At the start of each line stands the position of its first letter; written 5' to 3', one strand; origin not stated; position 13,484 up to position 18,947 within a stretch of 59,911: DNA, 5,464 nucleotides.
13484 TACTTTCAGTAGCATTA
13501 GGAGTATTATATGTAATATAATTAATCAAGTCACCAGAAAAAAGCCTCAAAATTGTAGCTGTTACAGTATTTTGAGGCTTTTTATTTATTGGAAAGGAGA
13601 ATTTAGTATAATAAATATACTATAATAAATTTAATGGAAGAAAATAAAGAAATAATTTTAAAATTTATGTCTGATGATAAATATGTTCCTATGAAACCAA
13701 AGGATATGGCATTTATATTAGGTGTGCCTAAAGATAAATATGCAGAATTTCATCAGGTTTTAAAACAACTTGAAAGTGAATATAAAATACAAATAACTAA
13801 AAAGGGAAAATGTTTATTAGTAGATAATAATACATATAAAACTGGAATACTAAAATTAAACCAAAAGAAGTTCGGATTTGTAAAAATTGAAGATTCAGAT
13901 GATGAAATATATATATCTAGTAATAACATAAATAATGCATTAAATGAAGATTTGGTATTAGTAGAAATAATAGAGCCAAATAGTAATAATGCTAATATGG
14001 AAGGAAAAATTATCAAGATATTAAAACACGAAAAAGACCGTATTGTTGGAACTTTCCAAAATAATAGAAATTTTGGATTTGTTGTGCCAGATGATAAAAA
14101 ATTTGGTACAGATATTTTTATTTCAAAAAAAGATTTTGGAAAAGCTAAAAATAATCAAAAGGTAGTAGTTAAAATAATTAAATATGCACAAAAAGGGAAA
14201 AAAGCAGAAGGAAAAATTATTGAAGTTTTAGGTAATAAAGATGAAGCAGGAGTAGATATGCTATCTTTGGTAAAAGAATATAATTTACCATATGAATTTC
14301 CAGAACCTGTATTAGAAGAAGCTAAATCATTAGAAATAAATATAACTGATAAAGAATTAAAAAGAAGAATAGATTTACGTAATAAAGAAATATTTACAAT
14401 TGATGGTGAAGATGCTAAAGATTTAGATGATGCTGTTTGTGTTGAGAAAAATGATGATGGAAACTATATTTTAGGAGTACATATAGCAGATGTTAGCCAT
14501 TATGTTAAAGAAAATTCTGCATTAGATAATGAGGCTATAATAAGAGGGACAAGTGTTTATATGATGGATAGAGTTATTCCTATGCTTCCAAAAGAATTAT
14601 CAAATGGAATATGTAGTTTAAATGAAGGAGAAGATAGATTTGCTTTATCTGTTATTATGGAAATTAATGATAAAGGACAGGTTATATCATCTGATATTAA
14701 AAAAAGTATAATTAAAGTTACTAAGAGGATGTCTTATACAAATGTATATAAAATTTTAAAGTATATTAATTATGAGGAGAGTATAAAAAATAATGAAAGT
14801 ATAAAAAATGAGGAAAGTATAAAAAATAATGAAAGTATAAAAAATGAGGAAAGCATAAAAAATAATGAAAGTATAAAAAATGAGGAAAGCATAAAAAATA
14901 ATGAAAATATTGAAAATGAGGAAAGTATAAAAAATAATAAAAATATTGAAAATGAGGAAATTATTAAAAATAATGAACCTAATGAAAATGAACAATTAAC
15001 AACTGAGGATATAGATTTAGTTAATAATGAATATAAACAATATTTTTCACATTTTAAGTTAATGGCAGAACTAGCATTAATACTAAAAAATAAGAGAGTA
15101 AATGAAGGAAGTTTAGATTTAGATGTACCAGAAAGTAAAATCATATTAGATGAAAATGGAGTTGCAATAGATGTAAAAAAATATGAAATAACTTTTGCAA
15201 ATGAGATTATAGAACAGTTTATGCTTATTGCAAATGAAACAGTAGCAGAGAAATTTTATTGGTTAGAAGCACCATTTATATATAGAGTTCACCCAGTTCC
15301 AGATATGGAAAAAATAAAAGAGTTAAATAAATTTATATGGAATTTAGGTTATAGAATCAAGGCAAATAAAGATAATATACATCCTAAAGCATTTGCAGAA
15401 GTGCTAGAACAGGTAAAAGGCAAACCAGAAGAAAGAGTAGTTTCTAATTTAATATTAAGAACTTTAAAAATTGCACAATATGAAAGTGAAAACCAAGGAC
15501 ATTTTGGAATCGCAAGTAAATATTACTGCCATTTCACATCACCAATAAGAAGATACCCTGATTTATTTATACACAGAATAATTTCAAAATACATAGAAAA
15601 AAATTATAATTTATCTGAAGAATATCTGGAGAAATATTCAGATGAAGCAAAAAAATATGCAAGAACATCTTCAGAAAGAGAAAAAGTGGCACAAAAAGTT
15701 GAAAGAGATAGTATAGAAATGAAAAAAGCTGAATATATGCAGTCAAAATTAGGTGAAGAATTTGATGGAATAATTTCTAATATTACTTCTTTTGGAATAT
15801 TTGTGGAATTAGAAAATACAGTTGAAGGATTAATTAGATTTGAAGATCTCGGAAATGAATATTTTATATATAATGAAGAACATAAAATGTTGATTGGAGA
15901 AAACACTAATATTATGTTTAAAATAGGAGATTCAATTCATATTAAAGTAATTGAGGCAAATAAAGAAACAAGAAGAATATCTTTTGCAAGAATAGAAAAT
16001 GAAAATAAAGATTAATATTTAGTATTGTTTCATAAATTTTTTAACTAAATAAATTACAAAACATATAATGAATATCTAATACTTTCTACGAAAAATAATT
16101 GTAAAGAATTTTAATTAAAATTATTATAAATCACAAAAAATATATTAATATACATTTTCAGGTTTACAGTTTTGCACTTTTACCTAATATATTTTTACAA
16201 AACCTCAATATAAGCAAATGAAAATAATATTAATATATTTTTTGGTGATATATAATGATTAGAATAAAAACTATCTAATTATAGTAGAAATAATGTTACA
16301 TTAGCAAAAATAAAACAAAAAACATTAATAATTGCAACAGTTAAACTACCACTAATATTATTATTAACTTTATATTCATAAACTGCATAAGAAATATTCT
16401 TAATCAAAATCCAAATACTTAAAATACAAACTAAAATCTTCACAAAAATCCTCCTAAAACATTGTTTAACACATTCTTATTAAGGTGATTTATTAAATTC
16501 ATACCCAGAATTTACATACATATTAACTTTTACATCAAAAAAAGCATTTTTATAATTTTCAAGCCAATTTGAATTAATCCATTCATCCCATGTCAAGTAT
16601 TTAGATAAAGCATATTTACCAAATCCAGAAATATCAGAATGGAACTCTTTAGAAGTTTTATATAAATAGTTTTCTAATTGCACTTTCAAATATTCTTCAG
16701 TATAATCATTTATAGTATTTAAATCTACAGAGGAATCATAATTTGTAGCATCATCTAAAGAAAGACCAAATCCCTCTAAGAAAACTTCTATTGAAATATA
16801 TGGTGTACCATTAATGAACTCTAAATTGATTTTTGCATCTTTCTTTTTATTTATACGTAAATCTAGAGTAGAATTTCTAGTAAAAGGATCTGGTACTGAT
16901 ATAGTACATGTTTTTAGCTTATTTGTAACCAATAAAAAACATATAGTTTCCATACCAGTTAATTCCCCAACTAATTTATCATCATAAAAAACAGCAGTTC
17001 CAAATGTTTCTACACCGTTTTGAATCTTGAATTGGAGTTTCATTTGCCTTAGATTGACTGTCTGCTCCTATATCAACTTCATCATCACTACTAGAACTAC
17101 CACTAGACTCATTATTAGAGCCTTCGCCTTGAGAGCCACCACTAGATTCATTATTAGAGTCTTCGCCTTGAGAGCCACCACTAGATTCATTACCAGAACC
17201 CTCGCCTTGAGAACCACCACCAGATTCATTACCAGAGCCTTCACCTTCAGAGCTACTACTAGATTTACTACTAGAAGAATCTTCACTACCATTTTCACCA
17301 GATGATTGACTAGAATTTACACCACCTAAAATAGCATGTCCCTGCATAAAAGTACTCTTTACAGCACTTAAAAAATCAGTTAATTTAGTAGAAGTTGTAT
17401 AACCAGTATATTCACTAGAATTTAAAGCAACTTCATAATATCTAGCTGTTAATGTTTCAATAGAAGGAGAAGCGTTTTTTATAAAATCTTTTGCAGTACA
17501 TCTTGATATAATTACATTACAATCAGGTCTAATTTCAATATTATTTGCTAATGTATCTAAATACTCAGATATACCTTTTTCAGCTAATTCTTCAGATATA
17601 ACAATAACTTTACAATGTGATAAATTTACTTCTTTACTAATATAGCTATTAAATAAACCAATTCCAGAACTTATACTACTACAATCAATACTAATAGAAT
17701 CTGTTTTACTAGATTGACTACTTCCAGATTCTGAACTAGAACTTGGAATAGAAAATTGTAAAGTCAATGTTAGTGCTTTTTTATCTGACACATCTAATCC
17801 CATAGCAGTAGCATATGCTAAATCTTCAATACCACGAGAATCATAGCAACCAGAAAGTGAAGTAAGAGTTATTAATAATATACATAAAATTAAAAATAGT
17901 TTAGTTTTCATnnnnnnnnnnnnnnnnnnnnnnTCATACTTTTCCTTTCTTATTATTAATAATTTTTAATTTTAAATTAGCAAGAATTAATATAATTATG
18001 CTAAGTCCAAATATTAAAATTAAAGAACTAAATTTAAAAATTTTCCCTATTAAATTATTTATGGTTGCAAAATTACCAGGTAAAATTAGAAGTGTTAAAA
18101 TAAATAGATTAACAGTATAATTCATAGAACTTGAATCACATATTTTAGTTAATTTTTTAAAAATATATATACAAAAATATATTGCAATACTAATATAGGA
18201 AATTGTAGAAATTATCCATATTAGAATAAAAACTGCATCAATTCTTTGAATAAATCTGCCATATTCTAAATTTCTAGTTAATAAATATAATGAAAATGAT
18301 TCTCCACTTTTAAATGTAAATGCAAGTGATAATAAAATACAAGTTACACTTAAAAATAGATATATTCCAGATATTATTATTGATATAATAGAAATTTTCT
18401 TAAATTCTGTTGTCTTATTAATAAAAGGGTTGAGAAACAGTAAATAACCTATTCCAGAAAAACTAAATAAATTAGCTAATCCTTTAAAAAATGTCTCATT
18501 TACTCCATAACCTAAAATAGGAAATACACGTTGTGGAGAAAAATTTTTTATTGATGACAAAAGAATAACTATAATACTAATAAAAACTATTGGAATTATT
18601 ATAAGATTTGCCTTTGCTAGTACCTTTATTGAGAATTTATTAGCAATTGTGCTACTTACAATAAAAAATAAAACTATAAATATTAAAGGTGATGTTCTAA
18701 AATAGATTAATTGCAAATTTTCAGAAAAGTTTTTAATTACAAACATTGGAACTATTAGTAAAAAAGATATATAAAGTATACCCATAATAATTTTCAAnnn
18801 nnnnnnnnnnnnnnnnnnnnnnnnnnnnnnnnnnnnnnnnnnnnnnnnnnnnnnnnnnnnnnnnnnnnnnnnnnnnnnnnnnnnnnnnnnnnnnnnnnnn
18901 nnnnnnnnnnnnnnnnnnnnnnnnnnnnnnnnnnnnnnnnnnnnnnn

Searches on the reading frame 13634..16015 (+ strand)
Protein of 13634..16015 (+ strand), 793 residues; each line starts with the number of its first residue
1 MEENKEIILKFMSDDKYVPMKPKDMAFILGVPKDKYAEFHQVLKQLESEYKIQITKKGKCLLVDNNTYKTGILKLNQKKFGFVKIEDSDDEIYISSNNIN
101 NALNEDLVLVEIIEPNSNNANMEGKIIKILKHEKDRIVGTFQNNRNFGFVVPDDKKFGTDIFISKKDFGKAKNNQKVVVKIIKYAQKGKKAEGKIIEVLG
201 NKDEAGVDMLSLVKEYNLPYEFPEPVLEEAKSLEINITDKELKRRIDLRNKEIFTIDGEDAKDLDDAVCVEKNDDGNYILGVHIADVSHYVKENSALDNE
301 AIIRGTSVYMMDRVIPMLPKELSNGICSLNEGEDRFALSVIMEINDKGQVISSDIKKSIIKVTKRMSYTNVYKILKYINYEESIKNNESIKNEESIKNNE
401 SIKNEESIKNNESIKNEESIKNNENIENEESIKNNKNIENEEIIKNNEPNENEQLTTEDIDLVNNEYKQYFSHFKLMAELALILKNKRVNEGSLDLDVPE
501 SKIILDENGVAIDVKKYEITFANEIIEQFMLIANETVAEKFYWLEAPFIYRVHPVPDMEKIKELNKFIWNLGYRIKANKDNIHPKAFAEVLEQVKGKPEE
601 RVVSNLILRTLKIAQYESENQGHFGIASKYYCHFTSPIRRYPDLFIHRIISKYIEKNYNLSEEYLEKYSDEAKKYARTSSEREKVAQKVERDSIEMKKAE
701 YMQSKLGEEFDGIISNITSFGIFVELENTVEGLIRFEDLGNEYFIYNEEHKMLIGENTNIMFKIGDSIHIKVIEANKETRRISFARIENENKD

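Call 39: search_protein_families(library=ncbifam, proteins=[window:13634-16015:+], max_evalue=1e-10)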
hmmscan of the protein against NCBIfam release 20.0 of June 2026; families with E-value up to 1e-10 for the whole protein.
window:13634-16015:+ (793 aa): 5 families
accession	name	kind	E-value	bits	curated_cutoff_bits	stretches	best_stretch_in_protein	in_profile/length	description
TIGR02063.1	RNase_R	equivalog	4.5e-237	788.9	597.85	2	454-785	375-708/711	ribonuclease R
TIGR00358.1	3_prime_RNase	superfamily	3.4e-181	603.9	368.6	2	459-785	327-655/657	VacB/RNase II family 3'-5' exoribonuclease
NF008648.0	PRK11642.1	equivalog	2.3e-131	439.7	982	2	5-377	21-392/813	ribonuclease R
NF003455.0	PRK05054.1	equivalog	2.5e-61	207.7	542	2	62-393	15-337/645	exoribonuclease II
TIGR02062.1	RNase_B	equivalog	5.3e-50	170.1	641.9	2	63-393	16-336/646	exoribonuclease II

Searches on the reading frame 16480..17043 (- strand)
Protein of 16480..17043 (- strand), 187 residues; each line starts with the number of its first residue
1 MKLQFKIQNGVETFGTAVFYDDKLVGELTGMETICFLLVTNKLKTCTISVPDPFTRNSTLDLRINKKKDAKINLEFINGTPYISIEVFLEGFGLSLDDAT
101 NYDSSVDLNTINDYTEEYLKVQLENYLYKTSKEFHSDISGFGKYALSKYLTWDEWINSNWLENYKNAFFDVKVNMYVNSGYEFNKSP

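Call 39: search_protein_families(library=ncbifam, proteins=[window:16480-17043:-], max_evalue=1e-10)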
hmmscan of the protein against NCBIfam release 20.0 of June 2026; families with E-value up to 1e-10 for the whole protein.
window:16480-17043:- (187 aa): 1 family
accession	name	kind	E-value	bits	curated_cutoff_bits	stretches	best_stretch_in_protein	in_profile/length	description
TIGR02887.1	spore_ger_x_C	subfamily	1.2e-20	73.8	163.25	1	9-178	198-365/371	Ger(x)C family spore germination protein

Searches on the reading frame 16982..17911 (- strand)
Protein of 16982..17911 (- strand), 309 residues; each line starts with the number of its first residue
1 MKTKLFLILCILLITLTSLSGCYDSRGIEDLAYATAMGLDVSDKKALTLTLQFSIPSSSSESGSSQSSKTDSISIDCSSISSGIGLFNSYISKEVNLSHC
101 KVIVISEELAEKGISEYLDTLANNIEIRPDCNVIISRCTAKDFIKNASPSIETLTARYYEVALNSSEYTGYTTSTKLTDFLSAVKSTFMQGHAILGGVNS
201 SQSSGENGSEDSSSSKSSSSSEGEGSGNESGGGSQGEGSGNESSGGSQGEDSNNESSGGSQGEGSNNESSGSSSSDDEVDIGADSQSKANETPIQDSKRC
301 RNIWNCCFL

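Call 39: search_protein_families(library=ncbifam, proteins=[window:16982-17911:-], max_evalue=1e-10)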
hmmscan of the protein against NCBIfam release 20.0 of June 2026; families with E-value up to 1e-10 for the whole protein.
window:16982-17911:- (309 aa): 1 family
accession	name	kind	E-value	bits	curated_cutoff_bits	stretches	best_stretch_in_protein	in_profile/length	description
TIGR02887.1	spore_ger_x_C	subfamily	6.9e-33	114.1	163.25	1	7-187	3-182/371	Ger(x)C family spore germination protein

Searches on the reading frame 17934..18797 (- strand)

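Call 39: search_protein_families(library=ncbifam, proteins=[window:17934-18797:-], max_evalue=1e-10)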
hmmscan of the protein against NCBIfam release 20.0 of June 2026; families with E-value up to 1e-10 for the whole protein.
window:17934-18797:- (287 aa): 1 family
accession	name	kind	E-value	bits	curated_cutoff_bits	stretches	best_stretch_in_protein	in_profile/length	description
TIGR00912.1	2A0309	subfamily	5.9e-22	78.6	139.55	1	4-277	81-353/357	endospore germination permease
